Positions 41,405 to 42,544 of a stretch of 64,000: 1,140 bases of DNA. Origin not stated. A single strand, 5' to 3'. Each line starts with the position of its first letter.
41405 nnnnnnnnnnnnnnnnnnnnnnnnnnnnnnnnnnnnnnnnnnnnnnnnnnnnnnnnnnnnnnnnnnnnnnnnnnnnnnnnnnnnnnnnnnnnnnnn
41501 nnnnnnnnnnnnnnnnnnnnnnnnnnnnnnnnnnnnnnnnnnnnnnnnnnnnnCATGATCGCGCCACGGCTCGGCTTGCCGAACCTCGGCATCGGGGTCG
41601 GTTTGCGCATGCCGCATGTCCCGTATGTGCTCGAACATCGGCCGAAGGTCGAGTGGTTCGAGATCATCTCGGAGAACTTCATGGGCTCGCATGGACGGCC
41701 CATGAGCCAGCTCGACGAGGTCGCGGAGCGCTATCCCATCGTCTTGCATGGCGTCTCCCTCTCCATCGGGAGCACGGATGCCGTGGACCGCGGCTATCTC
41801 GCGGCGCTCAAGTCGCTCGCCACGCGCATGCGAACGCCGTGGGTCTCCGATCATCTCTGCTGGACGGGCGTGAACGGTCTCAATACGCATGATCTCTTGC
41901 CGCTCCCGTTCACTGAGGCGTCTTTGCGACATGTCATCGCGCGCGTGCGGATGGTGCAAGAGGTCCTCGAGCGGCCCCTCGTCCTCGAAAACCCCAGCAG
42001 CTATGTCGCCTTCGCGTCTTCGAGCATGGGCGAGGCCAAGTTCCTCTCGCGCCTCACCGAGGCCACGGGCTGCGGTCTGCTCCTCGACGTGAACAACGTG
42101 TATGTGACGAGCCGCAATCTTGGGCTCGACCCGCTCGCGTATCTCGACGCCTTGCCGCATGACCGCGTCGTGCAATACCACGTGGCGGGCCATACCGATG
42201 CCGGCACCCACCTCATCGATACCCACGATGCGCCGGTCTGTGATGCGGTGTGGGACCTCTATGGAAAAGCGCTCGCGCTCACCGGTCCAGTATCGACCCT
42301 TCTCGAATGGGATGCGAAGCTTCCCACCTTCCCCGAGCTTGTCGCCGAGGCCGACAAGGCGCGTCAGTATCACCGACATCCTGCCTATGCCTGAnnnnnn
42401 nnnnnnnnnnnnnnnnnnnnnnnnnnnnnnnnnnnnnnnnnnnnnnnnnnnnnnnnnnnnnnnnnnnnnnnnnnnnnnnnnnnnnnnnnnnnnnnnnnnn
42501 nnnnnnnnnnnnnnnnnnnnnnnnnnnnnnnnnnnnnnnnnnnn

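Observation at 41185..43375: Bufferin-like MNIO RiPP cluster: signal-less Cys-rich precursor, DUF692 (MNIO), DUF2063 and translationally coupled MsrB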

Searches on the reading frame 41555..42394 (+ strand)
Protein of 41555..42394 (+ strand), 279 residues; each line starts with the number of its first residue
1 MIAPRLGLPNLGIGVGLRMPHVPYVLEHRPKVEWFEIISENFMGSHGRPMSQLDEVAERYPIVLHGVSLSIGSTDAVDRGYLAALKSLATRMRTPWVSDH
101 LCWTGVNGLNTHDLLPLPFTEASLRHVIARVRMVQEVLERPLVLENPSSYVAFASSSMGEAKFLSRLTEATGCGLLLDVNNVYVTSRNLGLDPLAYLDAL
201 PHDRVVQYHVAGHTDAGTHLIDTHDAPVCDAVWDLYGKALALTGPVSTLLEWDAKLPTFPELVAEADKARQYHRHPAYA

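Call 5: search_protein_families(library=pfam, proteins=[window:41555-42394:+], max_evalue=0.1)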
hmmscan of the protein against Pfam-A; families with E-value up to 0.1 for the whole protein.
window:41555-42394:+ (279 aa): 1 family
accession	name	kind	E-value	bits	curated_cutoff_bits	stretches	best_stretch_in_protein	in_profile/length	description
PF05114.20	MbnB_TglH_ChrH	-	1.3e-108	362.7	25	1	12-272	1-261/263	RiPP precursor modification enzyme MbnB/TglH/ChrH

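Call 6: search_protein_families(library=ncbifam, proteins=[window:41555-42394:+], max_evalue=0.1)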
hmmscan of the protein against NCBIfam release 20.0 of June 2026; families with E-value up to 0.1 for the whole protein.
window:41555-42394:+ (279 aa): 5 families
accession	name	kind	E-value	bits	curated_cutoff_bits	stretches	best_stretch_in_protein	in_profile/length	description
NF050167.1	MNIO_BufB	equivalog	1.2e-108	362.4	310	1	13-270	1-262/262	MNIO family bufferin maturase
NF003818.2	PRK05409.1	equivalog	8e-75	251.8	360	1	13-272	2-263/264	HvfB family MNIO-type RiPP peptide maturase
NF050151.1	RiPP_MNIO_ApyH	equivalog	1.3e-34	119.6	400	1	10-271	12-278/283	multinuclear non-heme iron-dependent oxidative enzyme ApyH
TIGR04159.2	methbact_MbnB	equivalog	1.9e-14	53.8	325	1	30-232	21-217/261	methanobactin biosynthesis protein MbnB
NF050165.1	MNIO_ChrH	equivalog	1.8e-11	43.8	600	1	53-235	50-239/363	MNIO family chryseobactin maturase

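Call 22: list_cluster_members(proteins=[P0001, window:41555-42394:+, window:42387-42989:+])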
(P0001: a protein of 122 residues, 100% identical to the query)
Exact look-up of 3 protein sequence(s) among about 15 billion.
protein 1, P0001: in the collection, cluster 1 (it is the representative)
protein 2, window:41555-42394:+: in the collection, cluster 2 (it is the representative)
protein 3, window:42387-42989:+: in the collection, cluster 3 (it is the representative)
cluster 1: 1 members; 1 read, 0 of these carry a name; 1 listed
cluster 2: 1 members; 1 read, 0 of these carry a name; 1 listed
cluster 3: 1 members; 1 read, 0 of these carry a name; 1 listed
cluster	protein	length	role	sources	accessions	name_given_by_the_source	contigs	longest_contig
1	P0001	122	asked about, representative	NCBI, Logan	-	-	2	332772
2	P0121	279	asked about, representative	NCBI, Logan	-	-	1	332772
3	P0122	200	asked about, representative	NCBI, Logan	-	-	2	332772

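Call 48: search_solved_structures(query=window:41555-42394:+, max_evalue=0.001, show_alignments=2)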
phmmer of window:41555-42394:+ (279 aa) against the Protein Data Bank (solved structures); distinct sequences matched with E-value up to 0.001: 8.
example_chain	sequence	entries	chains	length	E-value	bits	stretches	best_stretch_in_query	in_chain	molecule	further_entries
3bww_A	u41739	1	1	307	2.5e-47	164.8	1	12-216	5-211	Protein of unknown function DUF692/COG3220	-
8hci_D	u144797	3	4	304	9e-26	94.1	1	31-255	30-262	DUF692 family protein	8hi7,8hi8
7fc0_B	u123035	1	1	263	9.3e-11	44.8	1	18-233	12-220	Methanobactin biosynthesis cassette protein MbnB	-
7fc0_E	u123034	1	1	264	9.4e-11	44.8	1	18-233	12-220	Methanobactin biosynthesis cassette protein MbnB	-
7tcr_A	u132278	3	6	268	1.2e-09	41.1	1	28-237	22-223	Methanobactin biosynthesis cassette protein MbnB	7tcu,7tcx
7dz9_B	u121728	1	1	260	1.6e-09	40.7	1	86-233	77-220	cpMbnB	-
7dz9_A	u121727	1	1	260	1.6e-09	40.7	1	86-233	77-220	MbnB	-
7tcw_A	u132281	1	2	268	1.2e-08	37.9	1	28-217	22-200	Methanobactin biosynthesis cassette protein MbnB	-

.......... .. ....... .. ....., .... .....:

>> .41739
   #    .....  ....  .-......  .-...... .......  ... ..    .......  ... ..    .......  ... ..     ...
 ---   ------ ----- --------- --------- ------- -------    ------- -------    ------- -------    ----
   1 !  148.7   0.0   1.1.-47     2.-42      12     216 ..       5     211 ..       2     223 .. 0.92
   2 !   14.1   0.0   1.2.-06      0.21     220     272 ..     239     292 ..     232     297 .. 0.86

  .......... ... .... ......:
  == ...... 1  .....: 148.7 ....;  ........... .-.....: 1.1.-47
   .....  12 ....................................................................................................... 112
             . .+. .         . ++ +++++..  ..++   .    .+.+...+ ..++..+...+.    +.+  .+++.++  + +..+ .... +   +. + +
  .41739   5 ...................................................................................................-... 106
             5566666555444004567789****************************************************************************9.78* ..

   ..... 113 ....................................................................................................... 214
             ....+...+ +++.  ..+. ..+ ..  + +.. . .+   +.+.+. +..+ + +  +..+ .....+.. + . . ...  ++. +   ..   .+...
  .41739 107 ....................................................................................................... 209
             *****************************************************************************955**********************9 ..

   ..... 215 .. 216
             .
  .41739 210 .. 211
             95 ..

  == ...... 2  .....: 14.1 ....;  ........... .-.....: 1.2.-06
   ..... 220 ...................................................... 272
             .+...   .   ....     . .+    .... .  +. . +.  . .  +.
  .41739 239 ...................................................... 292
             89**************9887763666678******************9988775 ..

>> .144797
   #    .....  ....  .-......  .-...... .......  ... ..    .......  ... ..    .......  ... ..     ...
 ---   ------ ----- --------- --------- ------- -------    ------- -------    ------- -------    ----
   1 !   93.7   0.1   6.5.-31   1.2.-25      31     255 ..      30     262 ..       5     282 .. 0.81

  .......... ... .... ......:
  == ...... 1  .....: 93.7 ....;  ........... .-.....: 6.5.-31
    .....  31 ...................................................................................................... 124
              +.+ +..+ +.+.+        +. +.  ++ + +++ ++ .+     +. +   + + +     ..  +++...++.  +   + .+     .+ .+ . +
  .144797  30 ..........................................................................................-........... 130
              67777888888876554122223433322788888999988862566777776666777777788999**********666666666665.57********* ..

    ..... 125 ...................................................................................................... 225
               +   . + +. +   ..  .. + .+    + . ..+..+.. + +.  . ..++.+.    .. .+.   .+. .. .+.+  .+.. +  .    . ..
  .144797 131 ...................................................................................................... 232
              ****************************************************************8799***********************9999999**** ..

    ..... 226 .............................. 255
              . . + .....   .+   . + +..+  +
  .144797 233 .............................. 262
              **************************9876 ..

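Call 66: find_homologous_proteins(query=window:41555-42394:+, max_evalue=1e-60)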
Query window:41555-42394:+ (279 aa): 7984 proteins with E <= 1e-60 among 8000 candidates; the best 120 are listed.
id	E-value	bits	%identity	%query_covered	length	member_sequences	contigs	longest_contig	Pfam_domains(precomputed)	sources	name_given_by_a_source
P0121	4.7e-187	638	100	100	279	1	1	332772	PF05114.21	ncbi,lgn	-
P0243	2.3e-122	426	68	96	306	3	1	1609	PF05114.21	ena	-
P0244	1.1e-121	424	67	100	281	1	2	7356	PF05114.21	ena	-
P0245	6.0e-121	421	66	98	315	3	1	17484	PF05114.21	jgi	jgi:uncharacterized protein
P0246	3.7e-120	419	67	97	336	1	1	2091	PF05114.21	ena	-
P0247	4.6e-120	418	66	98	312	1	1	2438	PF05114.21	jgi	jgi:uncharacterized protein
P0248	1.1e-119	417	64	99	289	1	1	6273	PF05114.21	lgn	-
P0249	1.1e-119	417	68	97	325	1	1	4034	PF05114.21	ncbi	-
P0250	1.3e-119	417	67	97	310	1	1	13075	PF05114.21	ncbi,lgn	-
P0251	1.6e-119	416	67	97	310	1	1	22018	PF05114.21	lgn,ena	-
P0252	1.8e-119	416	66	97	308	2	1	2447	PF05114.21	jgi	jgi:uncharacterized protein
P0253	2.5e-119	416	66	97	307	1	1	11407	PF05114.21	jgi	-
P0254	5.2e-119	415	67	97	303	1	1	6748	PF01261.31,PF05114.21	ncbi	-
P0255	5.3e-119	415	65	97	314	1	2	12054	PF01261.31,PF05114.21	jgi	jgi:uncharacterized protein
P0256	5.4e-119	415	66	97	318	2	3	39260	PF05114.21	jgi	-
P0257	8.4e-119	414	67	97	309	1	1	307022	PF01261.31,PF05114.21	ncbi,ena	-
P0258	1.2e-118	414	67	97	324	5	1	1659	PF05114.21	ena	-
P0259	1.4e-118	413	67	98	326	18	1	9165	PF01261.31,PF05114.21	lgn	-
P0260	1.6e-118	413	67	97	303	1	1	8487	PF05114.21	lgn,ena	-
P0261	1.7e-118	413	67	99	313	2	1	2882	PF05114.21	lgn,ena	-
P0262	1.8e-118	413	68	96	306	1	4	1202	PF01261.31,PF05114.21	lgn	-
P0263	1.9e-118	413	68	97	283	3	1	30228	PF05114.21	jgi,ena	jgi:uncharacterized protein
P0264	2.6e-118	412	67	97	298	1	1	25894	PF05114.21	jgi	jgi:uncharacterized protein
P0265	3.0e-118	412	65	97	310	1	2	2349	PF05114.21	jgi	-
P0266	3.3e-118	412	67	96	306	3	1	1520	PF01261.31,PF05114.21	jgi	jgi:uncharacterized protein (UPF0276 family)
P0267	4.5e-118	412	65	97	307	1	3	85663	PF01261.31,PF05114.21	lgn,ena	-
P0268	5.0e-118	412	69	96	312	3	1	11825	PF05114.21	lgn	-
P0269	6.0e-118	411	65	97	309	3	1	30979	PF05114.21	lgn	-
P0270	7.7e-118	411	65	97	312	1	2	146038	PF01261.31,PF05114.21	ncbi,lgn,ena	-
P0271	1.1e-117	410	69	96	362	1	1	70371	PF05114.21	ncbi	ncbi:MAG: DUF692 domain-containing protein [Planctomycetaceae bacterium]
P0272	1.1e-117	410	67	96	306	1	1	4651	PF05114.21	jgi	jgi:uncharacterized protein (UPF0276 family)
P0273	1.5e-117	410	67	97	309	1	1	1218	PF05114.21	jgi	jgi:hypothetical protein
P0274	2.4e-117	409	68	97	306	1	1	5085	PF05114.21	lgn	-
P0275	2.8e-117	409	65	97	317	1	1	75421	PF05114.21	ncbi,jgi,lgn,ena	jgi:uncharacterized protein (UPF0276 family)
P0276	2.9e-117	409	66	97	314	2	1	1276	PF05114.21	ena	-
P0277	2.9e-117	409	67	96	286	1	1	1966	PF01261.31,PF05114.21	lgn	-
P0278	3.0e-117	409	68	96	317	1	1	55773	PF05114.21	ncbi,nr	ncbi:MAG: DUF692 domain-containing protein [Pirellulaceae bacterium]|nr:DUF692 domain-containing pro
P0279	3.9e-117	409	65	97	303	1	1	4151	PF05114.21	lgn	-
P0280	4.3e-117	409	64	97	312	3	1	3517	PF05114.21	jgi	jgi:uncharacterized protein (UPF0276 family)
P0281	5.4e-117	408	69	96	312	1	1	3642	PF05114.21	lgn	-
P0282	5.5e-117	408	68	97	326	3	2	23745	PF05114.21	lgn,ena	-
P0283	6.0e-117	408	66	99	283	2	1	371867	PF05114.21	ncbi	ncbi:DUF692 domain-containing protein [Streptomyces olivoreticuli]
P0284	6.1e-117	408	65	96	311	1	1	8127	PF05114.21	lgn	-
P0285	8.1e-117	408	65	97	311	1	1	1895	PF01261.31,PF05114.21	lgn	-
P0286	8.1e-117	408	67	97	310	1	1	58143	PF05114.21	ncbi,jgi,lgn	-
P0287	8.6e-117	408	66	96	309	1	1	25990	PF05114.21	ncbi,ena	-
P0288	8.9e-117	407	65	97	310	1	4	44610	PF05114.21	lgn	-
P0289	9.3e-117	407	65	97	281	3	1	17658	PF05114.21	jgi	jgi:uncharacterized protein (UPF0276 family)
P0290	9.7e-117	407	66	97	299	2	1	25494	PF05114.21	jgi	jgi:uncharacterized protein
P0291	1.0e-116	407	66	97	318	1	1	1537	PF05114.21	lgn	-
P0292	1.0e-116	407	66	97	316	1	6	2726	PF05114.21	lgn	-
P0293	1.0e-116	407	64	97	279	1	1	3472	PF05114.21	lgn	-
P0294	1.1e-116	407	64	97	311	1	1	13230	PF05114.21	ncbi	-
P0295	1.2e-116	407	65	96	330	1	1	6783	PF05114.21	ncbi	ncbi:MAG: MNIO family bufferin maturase [Actinomycetota bacterium]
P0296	1.3e-116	407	64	97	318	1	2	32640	PF05114.21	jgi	jgi:uncharacterized protein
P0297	1.3e-116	407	67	96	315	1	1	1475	PF05114.21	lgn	-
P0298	1.5e-116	407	66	97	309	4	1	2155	PF05114.21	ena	-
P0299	1.5e-116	407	66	97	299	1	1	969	PF05114.21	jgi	jgi:uncharacterized protein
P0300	1.5e-116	407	66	97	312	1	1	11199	PF05114.21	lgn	-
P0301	1.6e-116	407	67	97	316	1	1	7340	PF05114.21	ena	-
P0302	1.6e-116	407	66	96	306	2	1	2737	PF05114.21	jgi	jgi:uncharacterized protein (UPF0276 family)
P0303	1.7e-116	407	65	97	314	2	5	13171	PF05114.21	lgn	-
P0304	1.7e-116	407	68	96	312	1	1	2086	PF05114.21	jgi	jgi:uncharacterized protein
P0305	1.7e-116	407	65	97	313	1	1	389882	PF05114.21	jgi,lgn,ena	-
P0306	1.8e-116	406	67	96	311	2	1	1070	PF05114.21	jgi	-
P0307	1.9e-116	406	66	100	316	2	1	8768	PF05114.21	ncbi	-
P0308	2.0e-116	406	65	97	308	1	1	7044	PF05114.21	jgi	jgi:uncharacterized protein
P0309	2.2e-116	406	66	99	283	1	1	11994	PF05114.21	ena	-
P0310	2.3e-116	406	67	97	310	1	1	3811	PF05114.21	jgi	jgi:uncharacterized protein (UPF0276 family)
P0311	2.6e-116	406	65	97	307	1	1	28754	PF05114.21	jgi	-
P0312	2.6e-116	406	65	96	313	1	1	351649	PF01261.31,PF05114.21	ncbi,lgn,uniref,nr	ncbi:MNIO family bufferin maturase [Planctomicrobium piriforme]|uniref:Uncharacterized protein n=1 T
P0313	2.6e-116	406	66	98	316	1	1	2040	PF05114.21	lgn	-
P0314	2.7e-116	406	67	97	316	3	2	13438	PF05114.21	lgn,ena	-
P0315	2.8e-116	406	66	97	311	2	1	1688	PF05114.21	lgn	-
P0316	3.2e-116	406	66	97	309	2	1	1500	PF05114.21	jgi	-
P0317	3.3e-116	406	65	97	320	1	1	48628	PF05114.21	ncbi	-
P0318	3.9e-116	405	64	97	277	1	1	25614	PF05114.21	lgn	-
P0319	4.2e-116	405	66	97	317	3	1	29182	PF05114.21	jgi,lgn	-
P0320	4.3e-116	405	67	97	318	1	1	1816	PF01261.31,PF05114.21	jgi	jgi:uncharacterized protein (UPF0276 family)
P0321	4.4e-116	405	65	97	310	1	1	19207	PF05114.21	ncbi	-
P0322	4.7e-116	405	66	97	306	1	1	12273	PF05114.21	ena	-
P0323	5.0e-116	405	67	96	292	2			PF05114.21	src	-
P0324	5.3e-116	405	67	97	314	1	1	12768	PF05114.21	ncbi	-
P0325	5.3e-116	405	64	96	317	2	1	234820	PF05114.21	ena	-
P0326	5.7e-116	405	65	97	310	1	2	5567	PF05114.21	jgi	jgi:uncharacterized protein (UPF0276 family)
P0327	5.9e-116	405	65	97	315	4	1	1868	PF01261.31,PF05114.21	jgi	jgi:uncharacterized protein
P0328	6.1e-116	405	63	97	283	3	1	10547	PF01261.31,PF05114.21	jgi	jgi:uncharacterized protein (UPF0276 family)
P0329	6.4e-116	405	65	97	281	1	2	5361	PF05114.21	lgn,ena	-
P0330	6.6e-116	405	67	97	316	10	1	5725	PF05114.21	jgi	-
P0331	8.4e-116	404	67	96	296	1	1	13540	PF05114.21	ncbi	ncbi:MAG: MNIO family bufferin maturase [Pseudonocardiaceae bacterium]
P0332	8.6e-116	404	65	96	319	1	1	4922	PF05114.21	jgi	jgi:uncharacterized protein (UPF0276 family)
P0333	8.9e-116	404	66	96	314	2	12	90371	PF05114.21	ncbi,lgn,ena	-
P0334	1.0e-115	404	65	97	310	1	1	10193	PF05114.21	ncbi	-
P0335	1.0e-115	404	67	97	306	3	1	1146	PF05114.21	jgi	jgi:uncharacterized protein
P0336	1.0e-115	404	66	97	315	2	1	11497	PF05114.21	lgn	-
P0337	1.3e-115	404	66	97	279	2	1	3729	PF01261.31,PF05114.21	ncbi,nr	ncbi:MAG TPA: DUF692 domain-containing protein, partial [Planctomycetaceae bacterium]|nr:DUF692 doma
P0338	1.4e-115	404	65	97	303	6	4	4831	PF05114.21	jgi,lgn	jgi:uncharacterized protein (UPF0276 family)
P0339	1.6e-115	403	67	97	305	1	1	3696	PF05114.21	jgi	jgi:uncharacterized protein (UPF0276 family)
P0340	1.7e-115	403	67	97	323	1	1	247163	PF05114.21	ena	-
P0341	1.7e-115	403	66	97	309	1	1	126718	PF05114.21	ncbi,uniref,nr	ncbi:MNIO family bufferin maturase [Tautonia sociabilis]|uniref:DUF692 domain-containing protein n=1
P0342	1.8e-115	403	66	94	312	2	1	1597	PF05114.21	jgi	jgi:uncharacterized protein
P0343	2.0e-115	403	66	97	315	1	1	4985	PF05114.21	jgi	jgi:uncharacterized protein (UPF0276 family)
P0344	2.0e-115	403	66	97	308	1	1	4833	PF05114.21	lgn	-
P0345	2.2e-115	403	66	96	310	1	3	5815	PF05114.21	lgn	-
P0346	2.4e-115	403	64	97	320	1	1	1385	PF05114.21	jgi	jgi:hypothetical protein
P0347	2.5e-115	403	66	97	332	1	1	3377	PF05114.21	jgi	-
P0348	2.6e-115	403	64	97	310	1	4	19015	PF01261.31,PF05114.21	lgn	-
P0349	2.8e-115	403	66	97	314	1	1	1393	PF05114.21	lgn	-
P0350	3.0e-115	402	64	97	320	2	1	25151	PF05114.21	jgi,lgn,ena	-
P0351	3.1e-115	402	66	97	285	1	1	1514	PF05114.21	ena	-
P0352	3.3e-115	402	64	97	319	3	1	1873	PF01261.31,PF05114.21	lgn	-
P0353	3.4e-115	402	67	96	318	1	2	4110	PF05114.21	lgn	-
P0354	3.5e-115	402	67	97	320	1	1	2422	PF05114.21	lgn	-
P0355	3.5e-115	402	66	97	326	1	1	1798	PF05114.21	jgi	jgi:hypothetical protein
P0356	3.6e-115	402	65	96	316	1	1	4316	PF05114.21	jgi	jgi:uncharacterized protein (UPF0276 family)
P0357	3.6e-115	402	66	95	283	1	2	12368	PF05114.21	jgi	jgi:uncharacterized protein (UPF0276 family)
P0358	3.6e-115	402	66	94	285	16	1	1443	PF05114.21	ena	-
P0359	3.7e-115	402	64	97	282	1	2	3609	PF01261.31,PF05114.21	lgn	-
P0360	3.7e-115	402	65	97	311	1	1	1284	PF01261.31,PF05114.21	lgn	-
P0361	3.8e-115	402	64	97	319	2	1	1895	PF01261.31,PF05114.21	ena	-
